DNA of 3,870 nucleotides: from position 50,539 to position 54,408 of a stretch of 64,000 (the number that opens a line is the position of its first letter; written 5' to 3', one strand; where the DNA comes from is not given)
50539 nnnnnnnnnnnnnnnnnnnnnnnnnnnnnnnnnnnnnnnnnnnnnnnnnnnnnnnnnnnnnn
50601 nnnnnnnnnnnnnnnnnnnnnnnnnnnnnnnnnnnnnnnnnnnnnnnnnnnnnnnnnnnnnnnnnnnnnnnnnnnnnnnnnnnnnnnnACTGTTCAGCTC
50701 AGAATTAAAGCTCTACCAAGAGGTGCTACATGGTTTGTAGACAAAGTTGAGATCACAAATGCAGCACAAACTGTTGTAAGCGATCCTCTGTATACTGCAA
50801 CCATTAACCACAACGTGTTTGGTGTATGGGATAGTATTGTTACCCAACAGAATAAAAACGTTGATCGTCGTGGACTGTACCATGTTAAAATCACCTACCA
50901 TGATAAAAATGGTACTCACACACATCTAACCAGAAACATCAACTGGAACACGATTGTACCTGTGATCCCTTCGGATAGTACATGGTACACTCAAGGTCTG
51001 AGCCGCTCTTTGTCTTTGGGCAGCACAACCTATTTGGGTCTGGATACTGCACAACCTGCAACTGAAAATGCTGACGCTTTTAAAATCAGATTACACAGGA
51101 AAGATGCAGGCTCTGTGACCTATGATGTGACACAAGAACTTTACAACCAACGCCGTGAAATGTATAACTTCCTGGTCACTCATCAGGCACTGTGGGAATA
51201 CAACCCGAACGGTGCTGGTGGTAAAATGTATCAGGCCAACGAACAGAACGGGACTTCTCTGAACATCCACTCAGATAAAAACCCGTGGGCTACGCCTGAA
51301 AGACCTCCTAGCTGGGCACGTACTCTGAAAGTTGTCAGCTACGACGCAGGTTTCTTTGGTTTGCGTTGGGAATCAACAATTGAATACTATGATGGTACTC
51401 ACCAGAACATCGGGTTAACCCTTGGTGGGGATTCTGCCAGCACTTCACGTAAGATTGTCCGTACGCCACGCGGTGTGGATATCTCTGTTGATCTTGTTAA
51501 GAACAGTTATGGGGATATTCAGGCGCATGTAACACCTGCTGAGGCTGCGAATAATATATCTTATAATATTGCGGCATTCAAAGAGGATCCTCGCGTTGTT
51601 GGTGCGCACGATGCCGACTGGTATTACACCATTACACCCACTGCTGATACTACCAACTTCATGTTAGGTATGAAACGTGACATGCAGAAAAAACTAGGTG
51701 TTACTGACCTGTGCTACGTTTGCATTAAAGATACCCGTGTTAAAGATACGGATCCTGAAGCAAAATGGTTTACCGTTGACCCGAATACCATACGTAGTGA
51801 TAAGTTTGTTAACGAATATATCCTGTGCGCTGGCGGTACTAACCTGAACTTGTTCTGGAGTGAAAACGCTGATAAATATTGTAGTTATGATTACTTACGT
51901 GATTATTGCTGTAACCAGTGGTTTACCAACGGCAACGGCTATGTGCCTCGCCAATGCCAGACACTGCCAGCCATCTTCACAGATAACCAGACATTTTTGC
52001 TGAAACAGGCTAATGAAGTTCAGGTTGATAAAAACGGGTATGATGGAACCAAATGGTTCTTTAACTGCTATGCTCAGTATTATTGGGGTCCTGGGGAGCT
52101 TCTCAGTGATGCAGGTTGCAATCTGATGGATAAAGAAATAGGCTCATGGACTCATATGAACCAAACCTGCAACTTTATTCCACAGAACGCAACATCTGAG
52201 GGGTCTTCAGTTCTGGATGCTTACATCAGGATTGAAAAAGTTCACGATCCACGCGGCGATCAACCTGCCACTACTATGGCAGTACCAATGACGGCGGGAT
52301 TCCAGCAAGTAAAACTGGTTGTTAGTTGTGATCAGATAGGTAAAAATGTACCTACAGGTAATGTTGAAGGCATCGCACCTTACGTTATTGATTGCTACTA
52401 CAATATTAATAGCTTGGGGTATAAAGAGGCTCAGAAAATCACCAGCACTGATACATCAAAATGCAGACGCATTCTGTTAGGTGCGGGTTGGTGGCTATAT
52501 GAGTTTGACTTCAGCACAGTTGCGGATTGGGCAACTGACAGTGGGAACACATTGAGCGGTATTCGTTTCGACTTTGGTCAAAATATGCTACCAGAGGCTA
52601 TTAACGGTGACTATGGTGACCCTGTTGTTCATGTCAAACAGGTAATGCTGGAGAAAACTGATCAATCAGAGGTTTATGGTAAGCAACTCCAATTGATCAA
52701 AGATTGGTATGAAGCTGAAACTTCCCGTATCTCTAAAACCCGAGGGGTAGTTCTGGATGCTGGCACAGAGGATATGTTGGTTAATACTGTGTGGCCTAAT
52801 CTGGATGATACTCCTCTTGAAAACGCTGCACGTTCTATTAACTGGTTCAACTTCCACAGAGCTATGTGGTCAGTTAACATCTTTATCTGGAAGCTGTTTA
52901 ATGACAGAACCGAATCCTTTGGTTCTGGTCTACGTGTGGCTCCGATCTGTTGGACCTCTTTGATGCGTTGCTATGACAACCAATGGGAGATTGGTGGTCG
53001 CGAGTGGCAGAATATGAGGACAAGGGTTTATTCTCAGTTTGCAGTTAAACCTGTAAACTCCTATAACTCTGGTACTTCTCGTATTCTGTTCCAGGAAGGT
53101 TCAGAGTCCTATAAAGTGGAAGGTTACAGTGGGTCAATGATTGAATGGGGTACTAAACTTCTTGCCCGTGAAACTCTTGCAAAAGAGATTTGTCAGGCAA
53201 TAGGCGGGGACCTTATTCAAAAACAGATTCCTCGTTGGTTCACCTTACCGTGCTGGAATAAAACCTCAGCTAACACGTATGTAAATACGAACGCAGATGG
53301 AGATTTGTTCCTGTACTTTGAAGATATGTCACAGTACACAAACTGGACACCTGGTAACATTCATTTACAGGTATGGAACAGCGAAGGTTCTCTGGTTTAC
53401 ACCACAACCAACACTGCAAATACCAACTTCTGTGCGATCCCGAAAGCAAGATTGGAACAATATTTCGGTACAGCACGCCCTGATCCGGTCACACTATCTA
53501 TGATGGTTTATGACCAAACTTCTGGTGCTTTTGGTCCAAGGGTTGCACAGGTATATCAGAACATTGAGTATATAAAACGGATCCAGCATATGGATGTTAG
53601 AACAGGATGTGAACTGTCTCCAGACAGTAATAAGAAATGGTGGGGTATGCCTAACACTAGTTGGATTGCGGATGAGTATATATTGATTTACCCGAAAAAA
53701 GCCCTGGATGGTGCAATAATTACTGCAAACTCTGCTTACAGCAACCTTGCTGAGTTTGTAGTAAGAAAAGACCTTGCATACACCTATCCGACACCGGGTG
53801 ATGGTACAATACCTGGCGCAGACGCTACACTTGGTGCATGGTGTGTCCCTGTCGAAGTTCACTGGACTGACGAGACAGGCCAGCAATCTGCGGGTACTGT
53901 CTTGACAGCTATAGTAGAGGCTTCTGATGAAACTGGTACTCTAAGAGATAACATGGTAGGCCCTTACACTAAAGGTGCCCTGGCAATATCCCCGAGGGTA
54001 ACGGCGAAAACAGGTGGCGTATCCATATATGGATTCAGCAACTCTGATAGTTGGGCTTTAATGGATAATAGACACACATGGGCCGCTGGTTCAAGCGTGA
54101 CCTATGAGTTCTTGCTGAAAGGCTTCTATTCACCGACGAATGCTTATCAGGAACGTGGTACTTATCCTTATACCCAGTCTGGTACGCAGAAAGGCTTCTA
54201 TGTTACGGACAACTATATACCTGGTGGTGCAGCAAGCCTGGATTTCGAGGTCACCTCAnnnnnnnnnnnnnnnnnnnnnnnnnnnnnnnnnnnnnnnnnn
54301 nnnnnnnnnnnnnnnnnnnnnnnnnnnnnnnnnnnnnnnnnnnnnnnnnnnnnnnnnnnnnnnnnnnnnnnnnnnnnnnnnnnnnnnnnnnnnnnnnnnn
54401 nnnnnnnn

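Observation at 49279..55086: Giant 1937-aa virion-associated protein with Ig-like domains at the end of the fiber cluster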

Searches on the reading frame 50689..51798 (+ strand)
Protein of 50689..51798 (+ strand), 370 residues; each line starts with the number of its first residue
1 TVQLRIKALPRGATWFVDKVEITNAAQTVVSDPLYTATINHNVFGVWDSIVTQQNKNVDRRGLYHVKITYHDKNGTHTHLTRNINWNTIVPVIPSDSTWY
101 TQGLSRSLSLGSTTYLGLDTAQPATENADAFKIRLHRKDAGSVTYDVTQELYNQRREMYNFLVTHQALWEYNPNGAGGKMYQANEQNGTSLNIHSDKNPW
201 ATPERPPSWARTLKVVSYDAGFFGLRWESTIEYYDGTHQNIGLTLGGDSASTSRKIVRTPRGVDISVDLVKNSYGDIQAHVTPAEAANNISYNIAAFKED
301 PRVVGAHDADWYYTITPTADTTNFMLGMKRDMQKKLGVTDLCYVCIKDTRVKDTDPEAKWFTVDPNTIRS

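Call 57: search_protein_families(library=pfam, proteins=[window:50689-51798:+], max_evalue=10)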
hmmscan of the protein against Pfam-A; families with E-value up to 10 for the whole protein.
window:50689-51798:+ (370 aa): 2 families
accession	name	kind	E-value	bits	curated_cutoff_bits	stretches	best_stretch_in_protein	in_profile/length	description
PF16403.11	Bact_surface_Ig-like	-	0.011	16.1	27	1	32-84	19-69/71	Bacterial surface protein, Ig-like domain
PF20752.3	SP2_C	-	0.047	13.6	25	1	249-341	59-152/220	Structural protein 2 C-terminal domain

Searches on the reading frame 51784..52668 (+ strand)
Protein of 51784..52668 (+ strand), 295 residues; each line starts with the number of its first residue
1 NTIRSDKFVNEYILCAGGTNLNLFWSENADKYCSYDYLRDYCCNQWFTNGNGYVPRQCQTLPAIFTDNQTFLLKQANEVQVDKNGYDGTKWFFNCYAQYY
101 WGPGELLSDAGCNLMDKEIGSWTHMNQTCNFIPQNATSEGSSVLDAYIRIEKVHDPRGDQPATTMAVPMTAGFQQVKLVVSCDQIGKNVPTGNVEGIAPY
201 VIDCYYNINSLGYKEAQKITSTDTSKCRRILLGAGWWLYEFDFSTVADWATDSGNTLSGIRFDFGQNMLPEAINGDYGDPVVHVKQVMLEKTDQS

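Call 57: search_protein_families(library=pfam, proteins=[window:51784-52668:+], max_evalue=10)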
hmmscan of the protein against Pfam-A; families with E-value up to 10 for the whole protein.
window:51784-52668:+ (295 aa): 0 families

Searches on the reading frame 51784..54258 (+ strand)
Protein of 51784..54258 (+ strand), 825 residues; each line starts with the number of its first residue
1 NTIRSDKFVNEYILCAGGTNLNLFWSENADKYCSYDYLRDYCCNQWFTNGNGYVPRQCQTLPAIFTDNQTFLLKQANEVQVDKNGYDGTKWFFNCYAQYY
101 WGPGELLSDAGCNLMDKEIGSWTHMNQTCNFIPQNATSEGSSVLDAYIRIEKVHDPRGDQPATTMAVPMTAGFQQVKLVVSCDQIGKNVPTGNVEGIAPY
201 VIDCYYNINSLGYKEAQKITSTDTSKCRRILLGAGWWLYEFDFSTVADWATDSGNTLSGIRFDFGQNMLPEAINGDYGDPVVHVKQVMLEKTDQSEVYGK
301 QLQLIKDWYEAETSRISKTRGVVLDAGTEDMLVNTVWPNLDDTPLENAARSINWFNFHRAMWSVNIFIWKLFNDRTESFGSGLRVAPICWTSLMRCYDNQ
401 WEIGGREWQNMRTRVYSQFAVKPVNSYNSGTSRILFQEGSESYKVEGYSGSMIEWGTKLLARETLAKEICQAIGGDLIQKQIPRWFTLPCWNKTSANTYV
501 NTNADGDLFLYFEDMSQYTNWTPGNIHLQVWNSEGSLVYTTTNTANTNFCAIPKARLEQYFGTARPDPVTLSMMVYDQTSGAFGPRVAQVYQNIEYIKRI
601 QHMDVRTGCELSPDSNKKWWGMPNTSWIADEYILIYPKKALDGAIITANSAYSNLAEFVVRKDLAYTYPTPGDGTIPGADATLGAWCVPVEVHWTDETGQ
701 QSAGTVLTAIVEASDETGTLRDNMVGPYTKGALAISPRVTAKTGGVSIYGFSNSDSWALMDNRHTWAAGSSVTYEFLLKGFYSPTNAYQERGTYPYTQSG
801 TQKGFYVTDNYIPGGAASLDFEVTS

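Call 69: search_protein_representatives(alignment_id=A4)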
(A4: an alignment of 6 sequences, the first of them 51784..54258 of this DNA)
Query: 6 sequences, 821 profile positions. Proteins with E-value up to 0.001 (for the whole library): 5; up to 1e-10: 3; up to 1e-30: 2. The best 5 are listed.
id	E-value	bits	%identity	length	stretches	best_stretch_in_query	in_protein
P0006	0.0e+00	1414.8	-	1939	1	1-821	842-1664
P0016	4.8e-142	491.7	-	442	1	380-786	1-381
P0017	2.6e-28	115.6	-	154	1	726-821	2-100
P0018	2.5e-07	46.1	-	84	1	473-506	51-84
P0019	2.4e-05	39.6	-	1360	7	768-813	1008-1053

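Call 88: search_solved_structures(query=A4, max_evalue=10, show_alignments=2)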
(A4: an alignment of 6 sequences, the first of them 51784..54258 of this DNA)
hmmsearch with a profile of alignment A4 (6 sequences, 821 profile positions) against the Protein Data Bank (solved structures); distinct sequences matched with E-value up to 10: 1.
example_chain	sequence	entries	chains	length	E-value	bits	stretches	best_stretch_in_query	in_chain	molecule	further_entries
6eki_A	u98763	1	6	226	1.6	10.3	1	278-349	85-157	Carbonic anhydrase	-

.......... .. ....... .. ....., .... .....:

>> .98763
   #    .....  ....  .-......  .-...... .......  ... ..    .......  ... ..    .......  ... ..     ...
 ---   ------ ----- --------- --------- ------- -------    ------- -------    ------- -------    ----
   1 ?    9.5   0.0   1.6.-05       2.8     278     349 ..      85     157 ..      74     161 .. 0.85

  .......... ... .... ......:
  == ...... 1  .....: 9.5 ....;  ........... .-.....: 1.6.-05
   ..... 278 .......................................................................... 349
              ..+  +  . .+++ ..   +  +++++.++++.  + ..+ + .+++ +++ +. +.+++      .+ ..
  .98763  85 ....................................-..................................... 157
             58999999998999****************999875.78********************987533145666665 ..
